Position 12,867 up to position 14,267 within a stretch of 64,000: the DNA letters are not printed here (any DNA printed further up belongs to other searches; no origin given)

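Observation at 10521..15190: Four tandem, pairwise translationally coupled paralogs of an unrecognised 7-TM protein family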

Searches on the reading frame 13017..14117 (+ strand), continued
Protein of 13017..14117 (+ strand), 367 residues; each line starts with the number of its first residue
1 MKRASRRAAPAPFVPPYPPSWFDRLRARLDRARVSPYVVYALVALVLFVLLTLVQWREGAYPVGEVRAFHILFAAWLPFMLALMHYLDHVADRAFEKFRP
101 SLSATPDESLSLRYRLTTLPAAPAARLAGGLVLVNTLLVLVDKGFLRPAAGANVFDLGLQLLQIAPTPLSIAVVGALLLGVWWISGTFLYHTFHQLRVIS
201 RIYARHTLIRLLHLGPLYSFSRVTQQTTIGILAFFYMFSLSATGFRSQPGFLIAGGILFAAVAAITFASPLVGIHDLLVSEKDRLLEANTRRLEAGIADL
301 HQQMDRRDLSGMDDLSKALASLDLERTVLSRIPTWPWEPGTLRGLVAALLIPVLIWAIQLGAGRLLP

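Call 23: fold_search(model_id=the predicted structure, library=pdb)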
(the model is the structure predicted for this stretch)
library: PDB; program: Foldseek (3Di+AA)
matches with E <= 10: 171; with E <= 0.001: 0
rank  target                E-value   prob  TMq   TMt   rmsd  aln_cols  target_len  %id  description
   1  9ast_R                4.8e-01  0.21  0.18  0.22  20.9       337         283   13  Cryo-EM structure of XCR1 signaling complex (released 2024-12-11)
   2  6u1s_A                5.5e-01  0.14  0.14  0.16  23.2       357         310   10  Cryo-EM structure of a de novo designed 16-helix transmembrane nanopore, TMHC8_R. (released 2020-08-19)
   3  8pnt_A                6.3e-01  0.14  0.15  0.08  26.2       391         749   12  Structure of the human nuclear cap-binding complex bound to PHAX and m7G-capped RNA (released 2024-01-17)
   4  8fbi                  8.6e-01  0.16  0.17  0.21  22.1       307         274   13  Improving the secretion of designed protein assemblies through negative design of cryptic transmembrane domains (released 2023-03-22)
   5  9iqg_B                1.1e+00  0.15  0.19  0.12  23.5       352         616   14  Cryo-EM structure of MsRv1273c/72c from Mycobacterium smegmatis in the ATP|ADP+Vi-bound Occ (Vi) state (released 2025-05-14)
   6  8t46_B                1.3e+00  0.20  0.19  0.14  15.1       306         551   12  Transporter associated with antigen processing (TAP) in the apo state (released 2024-06-12)
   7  9mg8_A                1.4e+00  0.10  0.15  0.15  20.1       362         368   14  Crystal Structure of b-iTHR-110 (released 2025-12-17)
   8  8otz_DU               1.5e+00  0.23  0.20  0.24  28.6       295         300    8  48-nm repeat of the native axonemal doublet microtubule from bovine sperm (released 2023-11-22)
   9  8fbo_A                1.5e+00  0.16  0.18  0.23  18.2       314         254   10  Improving the secretion of designed protein assemblies through negative design of cryptic transmembrane domains (released 2023-03-22)
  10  8uyq_A                1.5e+00  0.07  0.15  0.17  28.2       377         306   12  Consensus olfactory receptor consOR4 bound to 2-methylthiazoline and in complex with mini-Gs trimeric protein (released 2024-10-30)
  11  6cnn_A                1.7e+00  0.11  0.18  0.18  27.7       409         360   13  Cryo-EM structure of the human SK4/calmodulin channel complex in the Ca2+ bound state I (released 2018-05-02)
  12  6rz9                  1.7e+00  0.08  0.14  0.14  30.4       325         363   13  Crystal structure of the human cysteinyl leukotriene receptor 2 in complex with ONO-2770372 (released 2019-12-11)
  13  7t9n_R                1.7e+00  0.08  0.14  0.10  23.2       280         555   11  M22 Agonist Autoantibody bound to Human Thyrotropin receptor in complex with miniGs399 (composite structure) (released 2022-08-03)
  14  8glt_0                1.7e+00  0.07  0.13  0.14  22.3       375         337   14  Backbone model of de novo-designed chlorophyll-binding nanocage O32-15 (released 2024-03-27)
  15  6p6j_A                1.8e+00  0.18  0.19  0.14  12.9       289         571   19  Structure of YbtPQ importer with substrate Ybt-Fe bound (released 2020-03-04)
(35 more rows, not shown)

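Call 26: find_related_loci(query=A2, collection=genome_contigs, flank=10000)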
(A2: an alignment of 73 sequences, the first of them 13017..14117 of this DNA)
Query A2 (367 aa) in genome_contigs; peptide patterns used: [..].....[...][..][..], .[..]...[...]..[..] (x = any residue, [..] = any of these).
111 stretches matched a pattern; 90 encode a relative of the query (tblastn E <= 1e-3); the best 80 are kept; 78 distinct loci.
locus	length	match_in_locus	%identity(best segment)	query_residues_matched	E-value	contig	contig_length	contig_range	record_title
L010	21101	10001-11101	63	2-367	9e-145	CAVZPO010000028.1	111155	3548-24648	MAG: uncultured Chloroflexia bacterium isolate MFD02809.bin.1.41 genome assembly, contig: contig_90979, whole genome sho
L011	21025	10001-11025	59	27-367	5e-111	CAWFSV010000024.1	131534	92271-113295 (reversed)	MAG: uncultured Chloroflexia bacterium isolate MFD00709.bin.2.50 genome assembly, contig: contig_88649, whole genome sho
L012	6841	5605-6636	51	8-366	1e-89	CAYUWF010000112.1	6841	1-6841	MAG TPA_asm: uncultured Anaerolineaceae bacterium isolate SRP119689_co1_305 genome assembly, contig: NODE_18122_length_6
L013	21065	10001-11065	42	7-360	1e-75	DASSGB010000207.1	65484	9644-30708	MAG TPA_asm: Anaerolineales bacterium isolate SMAG_U1021 k141_724922, whole genome shotgun sequence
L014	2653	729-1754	39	16-366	2e-70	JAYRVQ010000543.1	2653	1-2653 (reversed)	MAG: Anaerolineales bacterium isolate NJ_NJASGE3bin.24 k141_1351712, whole genome shotgun sequence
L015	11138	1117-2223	41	2-366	9e-69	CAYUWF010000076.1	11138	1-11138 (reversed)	MAG TPA_asm: uncultured Anaerolineaceae bacterium isolate SRP119689_co1_305 genome assembly, contig: NODE_8893_length_11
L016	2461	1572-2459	46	7-317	7e-70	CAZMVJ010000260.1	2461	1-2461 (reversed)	MAG TPA_asm: uncultured Anaerolineaceae bacterium isolate SRP119689_co1_313 genome assembly, contig: NODE_80271_length_2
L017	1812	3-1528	40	2-366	3e-69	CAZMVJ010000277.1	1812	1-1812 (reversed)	MAG TPA_asm: uncultured Anaerolineaceae bacterium isolate SRP119689_co1_313 genome assembly, contig: NODE_125679_length_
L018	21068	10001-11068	39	13-366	1e-65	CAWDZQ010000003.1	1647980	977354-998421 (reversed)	MAG: uncultured Chloroflexia bacterium isolate MFD05684.bin.1.112 genome assembly, contig: contig_36650, whole genome sh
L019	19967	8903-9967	40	5-359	2e-65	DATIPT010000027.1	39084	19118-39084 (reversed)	MAG TPA_asm: Anaerolineales bacterium isolate SMAG_U15858 k141_5143, whole genome shotgun sequence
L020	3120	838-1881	39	1-359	8e-65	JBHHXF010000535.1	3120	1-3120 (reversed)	MAG: Anaerolineae bacterium isolate D_2_bin.38 NODE_23993_length_3120_cov_56.505057, whole genome shotgun sequence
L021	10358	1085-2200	41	2-366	7e-62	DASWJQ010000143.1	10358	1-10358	MAG TPA_asm: Anaerolineales bacterium isolate SMAG_U2900 k141_981379, whole genome shotgun sequence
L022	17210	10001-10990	38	17-359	1e-60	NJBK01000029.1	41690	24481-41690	MAG: Chloroflexi bacterium B3_Chlor 586, whole genome shotgun sequence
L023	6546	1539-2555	37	14-365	7e-60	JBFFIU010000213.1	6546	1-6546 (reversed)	MAG: Anaerolineales bacterium isolate Mix_mud17.2022.03.13 k141_1016236_length_6546_cov_16.5574, whole genome shotgun se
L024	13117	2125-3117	38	16-358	4e-59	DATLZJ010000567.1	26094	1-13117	MAG TPA_asm: Caldilineaceae bacterium isolate SMAG_U13295 k141_15639, whole genome shotgun sequence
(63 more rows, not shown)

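Call 33: search_protein_representatives(alignment_id=A2)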
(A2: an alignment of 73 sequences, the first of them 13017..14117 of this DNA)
Query: 73 sequences, 365 profile positions. Proteins with E-value up to 0.001 (for the whole library): 2942; up to 1e-10: 1612; up to 1e-30: 891. The best 150 are listed.
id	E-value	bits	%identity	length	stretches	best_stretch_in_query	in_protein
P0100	5.0e-148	509.6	-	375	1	1-364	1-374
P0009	1.3e-145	501.6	-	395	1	8-364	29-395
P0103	7.8e-144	495.7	-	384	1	7-364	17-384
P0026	8.4e-139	479.2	-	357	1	4-364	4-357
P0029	2.0e-137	474.7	-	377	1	5-364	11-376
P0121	5.9e-133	460.0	-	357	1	1-364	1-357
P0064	7.9e-129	446.4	-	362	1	1-364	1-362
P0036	2.1e-126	438.4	-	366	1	10-364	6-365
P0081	3.2e-126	437.8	-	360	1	13-364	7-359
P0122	3.2e-125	434.5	-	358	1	14-364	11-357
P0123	9.2e-123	426.4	-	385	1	8-364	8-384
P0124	5.0e-122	424.0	-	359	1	13-364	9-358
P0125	1.9e-121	422.1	-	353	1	16-364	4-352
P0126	3.3e-120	418.0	-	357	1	10-364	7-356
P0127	2.6e-119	415.0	-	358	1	9-364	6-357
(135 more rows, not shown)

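Call 34: search_protein_families(library=pfam, alignment_id=A2, max_evalue=1)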
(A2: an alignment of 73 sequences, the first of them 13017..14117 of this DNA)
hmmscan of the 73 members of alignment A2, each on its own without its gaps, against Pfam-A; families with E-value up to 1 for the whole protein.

A. member 1, window:13017-14117:+ (367 aa): 2 families
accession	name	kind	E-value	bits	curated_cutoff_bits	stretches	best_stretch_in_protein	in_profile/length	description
PF14017.11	DUF4233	-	0.0079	17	27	1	127-185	34-94/107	Protein of unknown function (DUF4233)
PF03176.21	MMPL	-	0.031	13.6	20.5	1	231-272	258-298/333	MMPL family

B. families by the number of members that match (of 73 scanned): 37 families (the first 25 are shown)
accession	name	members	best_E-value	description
PF22989.2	DUF7030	7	0.012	Domain of unknown function (DUF7030)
PF02970.22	TBCA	3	0.071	Tubulin binding cofactor A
PF06825.17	HSBP1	3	0.076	Heat shock factor binding protein 1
PF04792.17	LcrV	3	0.093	V antigen (LcrV) protein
PF09543.15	DUF2379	2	0.16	Protein of unknown function (DUF2379)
PF08954.16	Trimer_CC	2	0.28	Trimerisation motif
PF11283.13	DUF3084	1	0.0018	Protein of unknown function (DUF3084)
PF03600.22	CitMHS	1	0.0019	Citrate transporter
PF02293.20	AmiS_UreI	1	0.0052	AmiS/UreI family transporter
PF14017.11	DUF4233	1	0.0079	Protein of unknown function (DUF4233)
PF12318.13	FAD-SLDH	1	0.01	Membrane bound FAD containing D-sorbitol dehydrogenase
PF06496.16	DUF1097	1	0.025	Protein of unknown function (DUF1097)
PF22258.1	DUF6949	1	0.026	Family of unknown function (DUF6949)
PF03176.21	MMPL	1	0.031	MMPL family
PF03839.21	Sec62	1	0.044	Translocation protein Sec62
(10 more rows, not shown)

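Call 43: search_protein_families(library=padloc, proteins=[window:13017-14117:+], max_evalue=1)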
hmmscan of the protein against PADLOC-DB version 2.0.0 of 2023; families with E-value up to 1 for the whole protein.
window:13017-14117:+ (367 aa): 0 families
